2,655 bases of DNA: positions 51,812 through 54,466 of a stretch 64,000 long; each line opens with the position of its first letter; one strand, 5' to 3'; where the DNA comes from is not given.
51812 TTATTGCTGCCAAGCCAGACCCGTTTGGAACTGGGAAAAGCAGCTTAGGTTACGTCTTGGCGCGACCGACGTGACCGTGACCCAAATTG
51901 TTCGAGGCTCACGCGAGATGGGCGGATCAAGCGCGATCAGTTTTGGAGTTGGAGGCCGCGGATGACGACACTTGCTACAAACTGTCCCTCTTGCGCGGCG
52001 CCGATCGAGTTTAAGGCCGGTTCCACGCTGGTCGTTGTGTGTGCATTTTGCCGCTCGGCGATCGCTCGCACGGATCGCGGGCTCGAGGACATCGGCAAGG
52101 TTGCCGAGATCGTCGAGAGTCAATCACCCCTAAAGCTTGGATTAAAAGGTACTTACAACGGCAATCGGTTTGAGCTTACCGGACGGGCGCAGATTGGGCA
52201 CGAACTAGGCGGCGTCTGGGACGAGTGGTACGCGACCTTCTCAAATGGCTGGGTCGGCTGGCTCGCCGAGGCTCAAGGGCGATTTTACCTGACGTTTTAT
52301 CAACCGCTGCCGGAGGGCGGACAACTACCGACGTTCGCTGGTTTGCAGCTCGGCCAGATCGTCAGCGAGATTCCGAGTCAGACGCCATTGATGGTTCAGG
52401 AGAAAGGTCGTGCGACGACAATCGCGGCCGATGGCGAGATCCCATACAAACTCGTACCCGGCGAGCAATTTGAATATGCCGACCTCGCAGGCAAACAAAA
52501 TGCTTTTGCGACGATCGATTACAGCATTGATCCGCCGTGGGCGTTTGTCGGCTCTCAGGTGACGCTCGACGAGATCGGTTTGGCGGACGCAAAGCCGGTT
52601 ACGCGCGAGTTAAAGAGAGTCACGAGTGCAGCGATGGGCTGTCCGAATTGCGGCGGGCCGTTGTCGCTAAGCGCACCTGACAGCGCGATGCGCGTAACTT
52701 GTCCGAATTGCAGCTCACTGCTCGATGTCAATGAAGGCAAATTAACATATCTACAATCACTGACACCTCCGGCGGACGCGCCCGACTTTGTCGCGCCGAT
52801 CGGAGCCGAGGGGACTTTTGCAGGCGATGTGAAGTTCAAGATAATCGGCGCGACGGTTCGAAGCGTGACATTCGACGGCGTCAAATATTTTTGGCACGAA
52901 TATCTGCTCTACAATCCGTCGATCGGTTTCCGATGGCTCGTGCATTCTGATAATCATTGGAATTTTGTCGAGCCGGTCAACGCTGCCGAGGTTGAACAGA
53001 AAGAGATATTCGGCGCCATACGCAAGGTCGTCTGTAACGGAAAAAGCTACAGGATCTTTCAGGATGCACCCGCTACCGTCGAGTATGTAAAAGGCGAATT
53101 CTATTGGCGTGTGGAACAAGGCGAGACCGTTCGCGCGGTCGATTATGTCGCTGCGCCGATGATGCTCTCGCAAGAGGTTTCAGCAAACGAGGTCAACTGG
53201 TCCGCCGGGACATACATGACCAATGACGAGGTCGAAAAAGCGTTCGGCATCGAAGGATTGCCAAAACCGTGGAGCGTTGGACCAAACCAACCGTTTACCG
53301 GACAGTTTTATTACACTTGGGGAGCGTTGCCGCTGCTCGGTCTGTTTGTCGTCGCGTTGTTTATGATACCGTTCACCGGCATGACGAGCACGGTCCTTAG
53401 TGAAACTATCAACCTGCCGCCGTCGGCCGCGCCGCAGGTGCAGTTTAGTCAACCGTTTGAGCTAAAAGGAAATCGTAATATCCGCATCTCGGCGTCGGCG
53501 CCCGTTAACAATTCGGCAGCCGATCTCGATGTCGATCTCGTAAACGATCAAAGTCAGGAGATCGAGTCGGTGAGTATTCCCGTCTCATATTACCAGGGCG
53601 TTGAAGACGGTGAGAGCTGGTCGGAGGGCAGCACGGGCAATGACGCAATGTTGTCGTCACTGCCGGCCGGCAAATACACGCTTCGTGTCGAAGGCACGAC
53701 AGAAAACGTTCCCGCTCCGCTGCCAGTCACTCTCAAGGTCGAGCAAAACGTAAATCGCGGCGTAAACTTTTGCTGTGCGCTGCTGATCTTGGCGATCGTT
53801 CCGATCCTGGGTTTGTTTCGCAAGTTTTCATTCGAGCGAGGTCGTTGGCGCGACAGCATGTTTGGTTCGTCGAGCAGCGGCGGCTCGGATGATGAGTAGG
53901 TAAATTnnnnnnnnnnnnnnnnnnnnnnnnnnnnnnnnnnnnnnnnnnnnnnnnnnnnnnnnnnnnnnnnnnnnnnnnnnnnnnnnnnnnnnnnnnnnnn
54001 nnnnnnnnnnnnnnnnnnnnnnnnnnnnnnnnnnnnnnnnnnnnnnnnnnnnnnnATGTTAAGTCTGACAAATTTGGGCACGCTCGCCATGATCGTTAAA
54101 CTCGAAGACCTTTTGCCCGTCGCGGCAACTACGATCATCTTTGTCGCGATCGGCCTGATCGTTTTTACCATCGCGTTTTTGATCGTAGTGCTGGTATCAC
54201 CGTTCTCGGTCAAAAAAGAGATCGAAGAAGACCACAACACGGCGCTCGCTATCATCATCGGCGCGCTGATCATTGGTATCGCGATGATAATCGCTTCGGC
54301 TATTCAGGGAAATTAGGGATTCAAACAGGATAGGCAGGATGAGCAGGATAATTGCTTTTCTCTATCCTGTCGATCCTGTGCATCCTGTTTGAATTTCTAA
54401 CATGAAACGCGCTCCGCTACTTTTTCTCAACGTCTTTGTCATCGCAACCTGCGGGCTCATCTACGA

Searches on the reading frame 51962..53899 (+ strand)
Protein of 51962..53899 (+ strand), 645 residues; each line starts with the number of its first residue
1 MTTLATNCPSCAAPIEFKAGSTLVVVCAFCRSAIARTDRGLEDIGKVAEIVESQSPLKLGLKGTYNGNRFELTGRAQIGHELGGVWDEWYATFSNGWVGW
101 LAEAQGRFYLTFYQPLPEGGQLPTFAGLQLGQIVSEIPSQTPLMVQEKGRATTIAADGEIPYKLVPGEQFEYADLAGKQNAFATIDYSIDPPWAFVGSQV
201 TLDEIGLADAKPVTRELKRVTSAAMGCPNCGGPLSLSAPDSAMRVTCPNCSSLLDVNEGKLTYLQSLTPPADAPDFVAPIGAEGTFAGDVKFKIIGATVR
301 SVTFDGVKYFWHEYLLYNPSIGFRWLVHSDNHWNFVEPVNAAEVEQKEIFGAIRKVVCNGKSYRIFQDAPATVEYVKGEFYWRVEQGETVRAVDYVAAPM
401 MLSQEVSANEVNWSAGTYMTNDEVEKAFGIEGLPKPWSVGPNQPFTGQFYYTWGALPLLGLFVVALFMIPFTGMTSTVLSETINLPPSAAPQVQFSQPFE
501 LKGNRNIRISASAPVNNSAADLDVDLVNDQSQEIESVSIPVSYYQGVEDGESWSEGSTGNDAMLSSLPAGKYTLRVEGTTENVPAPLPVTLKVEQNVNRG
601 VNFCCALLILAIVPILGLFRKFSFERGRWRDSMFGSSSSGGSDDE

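Call 11: search_protein_families(library=pfam, proteins=[window:51962-53899:+])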
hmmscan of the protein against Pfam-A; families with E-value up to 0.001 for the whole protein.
window:51962-53899:+ (645 aa): 3 families
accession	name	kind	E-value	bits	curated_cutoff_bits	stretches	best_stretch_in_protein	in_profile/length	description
PF13785.11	DUF4178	-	1.3e-26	93.8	25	2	291-419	12-134/136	Domain of unknown function (DUF4178)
PF14803.11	Zn_ribbon_Nudix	-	7.8e-05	23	25.6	1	227-251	3-29/34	Nudix N-terminal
PF24042.1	DUF7351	-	0.00048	20.4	31.2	0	226-254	3-31/177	Domain of unknown function (DUF7351)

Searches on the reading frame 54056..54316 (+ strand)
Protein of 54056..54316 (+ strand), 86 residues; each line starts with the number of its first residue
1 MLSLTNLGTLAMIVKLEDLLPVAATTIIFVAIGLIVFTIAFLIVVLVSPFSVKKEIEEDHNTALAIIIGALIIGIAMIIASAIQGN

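Call 11: search_protein_families(library=pfam, proteins=[window:54056-54316:+])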
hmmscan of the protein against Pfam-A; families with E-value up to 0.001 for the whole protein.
window:54056-54316:+ (86 aa): 1 family
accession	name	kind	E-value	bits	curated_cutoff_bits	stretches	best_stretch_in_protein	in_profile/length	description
PF03994.20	DUF350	-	3.2e-11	43.9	26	1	24-85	7-67/133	Domain of Unknown Function (DUF350)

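Call 12: search_protein_families(library=ncbifam, proteins=[window:54056-54316:+])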
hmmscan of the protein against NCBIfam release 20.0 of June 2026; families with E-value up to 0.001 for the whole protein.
window:54056-54316:+ (86 aa): 0 families
